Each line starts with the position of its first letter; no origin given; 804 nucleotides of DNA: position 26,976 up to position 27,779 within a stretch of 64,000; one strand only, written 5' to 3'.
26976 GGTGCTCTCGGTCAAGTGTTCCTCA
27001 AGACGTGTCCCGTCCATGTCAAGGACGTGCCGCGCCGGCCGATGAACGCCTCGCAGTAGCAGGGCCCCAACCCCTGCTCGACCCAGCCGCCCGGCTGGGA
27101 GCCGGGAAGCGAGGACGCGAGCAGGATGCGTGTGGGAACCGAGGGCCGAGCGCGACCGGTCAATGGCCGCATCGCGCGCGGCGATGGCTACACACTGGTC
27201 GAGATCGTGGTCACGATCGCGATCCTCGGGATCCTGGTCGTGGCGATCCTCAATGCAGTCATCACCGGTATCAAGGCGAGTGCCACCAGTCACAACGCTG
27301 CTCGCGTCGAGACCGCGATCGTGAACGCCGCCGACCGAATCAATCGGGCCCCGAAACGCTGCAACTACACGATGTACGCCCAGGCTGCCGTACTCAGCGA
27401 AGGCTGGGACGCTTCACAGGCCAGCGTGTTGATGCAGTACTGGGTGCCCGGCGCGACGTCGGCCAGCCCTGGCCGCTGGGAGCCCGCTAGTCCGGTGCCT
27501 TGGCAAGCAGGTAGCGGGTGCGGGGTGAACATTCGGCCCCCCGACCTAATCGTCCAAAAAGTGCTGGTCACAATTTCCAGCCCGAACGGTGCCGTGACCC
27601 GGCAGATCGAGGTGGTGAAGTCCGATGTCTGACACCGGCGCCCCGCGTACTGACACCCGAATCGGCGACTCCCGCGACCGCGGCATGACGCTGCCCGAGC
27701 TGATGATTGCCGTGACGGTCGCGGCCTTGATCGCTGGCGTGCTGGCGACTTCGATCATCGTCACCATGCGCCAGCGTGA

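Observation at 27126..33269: Isolated pilin-like operon: canonical prepilin, giant vWA-bearing modular pilin and TadG-like FN3 protein, with no assembly genes nearby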

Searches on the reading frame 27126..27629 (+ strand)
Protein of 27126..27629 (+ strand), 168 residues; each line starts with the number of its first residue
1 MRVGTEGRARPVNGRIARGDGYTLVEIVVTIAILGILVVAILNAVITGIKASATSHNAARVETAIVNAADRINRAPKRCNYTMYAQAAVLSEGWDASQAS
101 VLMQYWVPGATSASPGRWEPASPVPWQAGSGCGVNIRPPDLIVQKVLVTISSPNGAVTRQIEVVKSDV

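Call 3: search_protein_families(library=pfam, proteins=[window:27126-27629:+], max_evalue=1)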
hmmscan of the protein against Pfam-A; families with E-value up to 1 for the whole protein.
window:27126-27629:+ (168 aa): 3 families
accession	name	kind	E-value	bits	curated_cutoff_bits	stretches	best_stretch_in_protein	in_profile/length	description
PF07963.17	N_methyl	-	1.2e-05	25.1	21.2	1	21-42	6-27/27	Prokaryotic N-terminal methylation motif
PF14242.11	DUF4342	-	0.043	14.3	25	1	16-53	33-72/81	Domain of unknown function (DUF4342)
PF10717.14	ODV-E18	-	0.061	13.6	28.1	1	10-68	13-71/87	Occlusion-derived virus envelope protein ODV-E18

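Call 4: search_protein_families(library=ncbifam, proteins=[window:27126-27629:+], max_evalue=1)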
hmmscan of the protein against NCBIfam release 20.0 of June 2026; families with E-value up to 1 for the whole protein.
window:27126-27629:+ (168 aa): 15 families
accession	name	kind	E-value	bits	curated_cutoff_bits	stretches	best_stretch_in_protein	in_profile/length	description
TIGR02532.1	IV_pilin_GFxxxE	domain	3.8e-05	23.3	16.3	1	21-42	3-24/24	prepilin-type N-terminal cleavage/methylation domain-containing protein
TIGR01710.1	typeII_sec_gspG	equivalog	0.001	19.1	88.85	1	21-68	2-48/134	type II secretion system major pseudopilin GspG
TIGR02523.1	type_IV_pilV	equivalog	0.0036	17.8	52.2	1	21-88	3-70/139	type IV pilus modification protein PilV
NF041013.1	T4P_ComGE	equivalog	0.0041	17.2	49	1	21-57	5-41/83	competence type IV pilus minor pilin ComGE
NF038303.1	EPS_HpsB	equivalog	0.0046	17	150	1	20-68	3-48/211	hormogonium polysaccharide secretion pseudopilin HpsB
TIGR02596.1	TIGR02596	subfamily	0.014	15.4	70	1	22-76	1-55/196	Verru_Chthon cassette protein D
NF041775.1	typeIV_PilA_Myxo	equivalog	0.024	14.6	400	1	18-45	9-37/214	type IV pilin protein PilA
TIGR01707.1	gspI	equivalog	0.043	14.3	44.35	1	21-52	1-32/101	type II secretion system minor pseudopilin GspI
TIGR01711.1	gspJ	equivalog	0.058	13.2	64.85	1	21-53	2-37/192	type II secretion system minor pseudopilin GspJ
TIGR02599.1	TIGR02599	subfamily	0.069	12.4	256.5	1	21-61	1-39/361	Verru_Chthon cassette protein C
NF007848.0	PRK10557.1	equivalog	0.071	12.4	120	1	18-82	9-73/192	prepilin peptidase-dependent protein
NF047828.1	T3SSXpsI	equivalog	0.087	12.8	150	0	21-49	3-31/132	type II secretion system protein XpsI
TIGR01708.2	typeII_sec_gspH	equivalog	0.12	12.4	80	1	21-70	3-52/169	type II secretion system minor pseudopilin GspH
NF007800.0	PRK10506.1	equivalog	0.12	12.2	158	1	17-40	6-29/163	prepilin peptidase-dependent protein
NF051431.1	Rv0361_Cterm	subfamily_domain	0.78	9.9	37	1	28-74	6-52/140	Rv0361 family membrane protein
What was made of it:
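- On Type IV pilins (class III signal peptide): The cut-offs are 21.2 and 16.3 (calls 3, 4).
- On HIJK / GspIJK-type tip complex: NCBIfam hits to GspI/J/H and PilV fall far below their cut-offs (call 4).
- The prepilin HMMs score above their curated cut-offs for genes 1 and 2 (calls 3, 4).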

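Call 49: search_solved_structures(query=A3, max_evalue=10, show_alignments=2)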
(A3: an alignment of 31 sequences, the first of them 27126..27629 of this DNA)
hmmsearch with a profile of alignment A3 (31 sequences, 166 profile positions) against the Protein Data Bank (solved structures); distinct sequences matched with E-value up to 10: 19.
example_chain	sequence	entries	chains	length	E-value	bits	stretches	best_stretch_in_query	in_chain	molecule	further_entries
7tgg_A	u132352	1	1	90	4.9e-05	26.5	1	15-72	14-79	Geopilin domain 1 protein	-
9egp_A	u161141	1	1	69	0.008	19.3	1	21-44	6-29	Geopilin domain 1 protein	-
9lab_B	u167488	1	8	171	0.014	18.5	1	21-44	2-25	MSHA major pilin subunit MshA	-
2m7g_A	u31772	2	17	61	0.019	18.1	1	26-72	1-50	Geopilin domain 1 protein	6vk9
3j9w_AT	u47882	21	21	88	0.021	17.9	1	43-89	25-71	30S ribosomal protein bS20 | 30S ribosomal protein S20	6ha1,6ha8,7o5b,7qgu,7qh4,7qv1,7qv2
5njt_T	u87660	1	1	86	0.022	17.9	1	43-89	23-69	30S ribosomal protein S20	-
6htq_t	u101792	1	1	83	0.023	17.8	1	43-89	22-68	30S ribosomal protein S20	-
9laa_A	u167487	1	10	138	0.025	17.7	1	20-80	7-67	Type IV pilin protein PilA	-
8uhf_A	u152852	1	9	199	0.053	16.7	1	26-94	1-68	Toxin co-regulated pilin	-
6hmj_A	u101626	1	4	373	0.084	16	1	53-127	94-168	Putative PAS/PAC sensor protein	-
8tob_GA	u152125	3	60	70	0.17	15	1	27-64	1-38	Fimbrial protein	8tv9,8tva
1oqw_A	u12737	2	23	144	0.41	13.8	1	26-78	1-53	Fimbrial protein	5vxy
8pfb_G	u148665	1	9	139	0.5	13.5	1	26-69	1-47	Type IV pilin PilE1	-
4kki_A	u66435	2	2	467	1.3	12.1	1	19-59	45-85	Transcobalamin-1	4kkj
3sok_A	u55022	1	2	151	1.4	12.1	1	26-62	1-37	Fimbrial protein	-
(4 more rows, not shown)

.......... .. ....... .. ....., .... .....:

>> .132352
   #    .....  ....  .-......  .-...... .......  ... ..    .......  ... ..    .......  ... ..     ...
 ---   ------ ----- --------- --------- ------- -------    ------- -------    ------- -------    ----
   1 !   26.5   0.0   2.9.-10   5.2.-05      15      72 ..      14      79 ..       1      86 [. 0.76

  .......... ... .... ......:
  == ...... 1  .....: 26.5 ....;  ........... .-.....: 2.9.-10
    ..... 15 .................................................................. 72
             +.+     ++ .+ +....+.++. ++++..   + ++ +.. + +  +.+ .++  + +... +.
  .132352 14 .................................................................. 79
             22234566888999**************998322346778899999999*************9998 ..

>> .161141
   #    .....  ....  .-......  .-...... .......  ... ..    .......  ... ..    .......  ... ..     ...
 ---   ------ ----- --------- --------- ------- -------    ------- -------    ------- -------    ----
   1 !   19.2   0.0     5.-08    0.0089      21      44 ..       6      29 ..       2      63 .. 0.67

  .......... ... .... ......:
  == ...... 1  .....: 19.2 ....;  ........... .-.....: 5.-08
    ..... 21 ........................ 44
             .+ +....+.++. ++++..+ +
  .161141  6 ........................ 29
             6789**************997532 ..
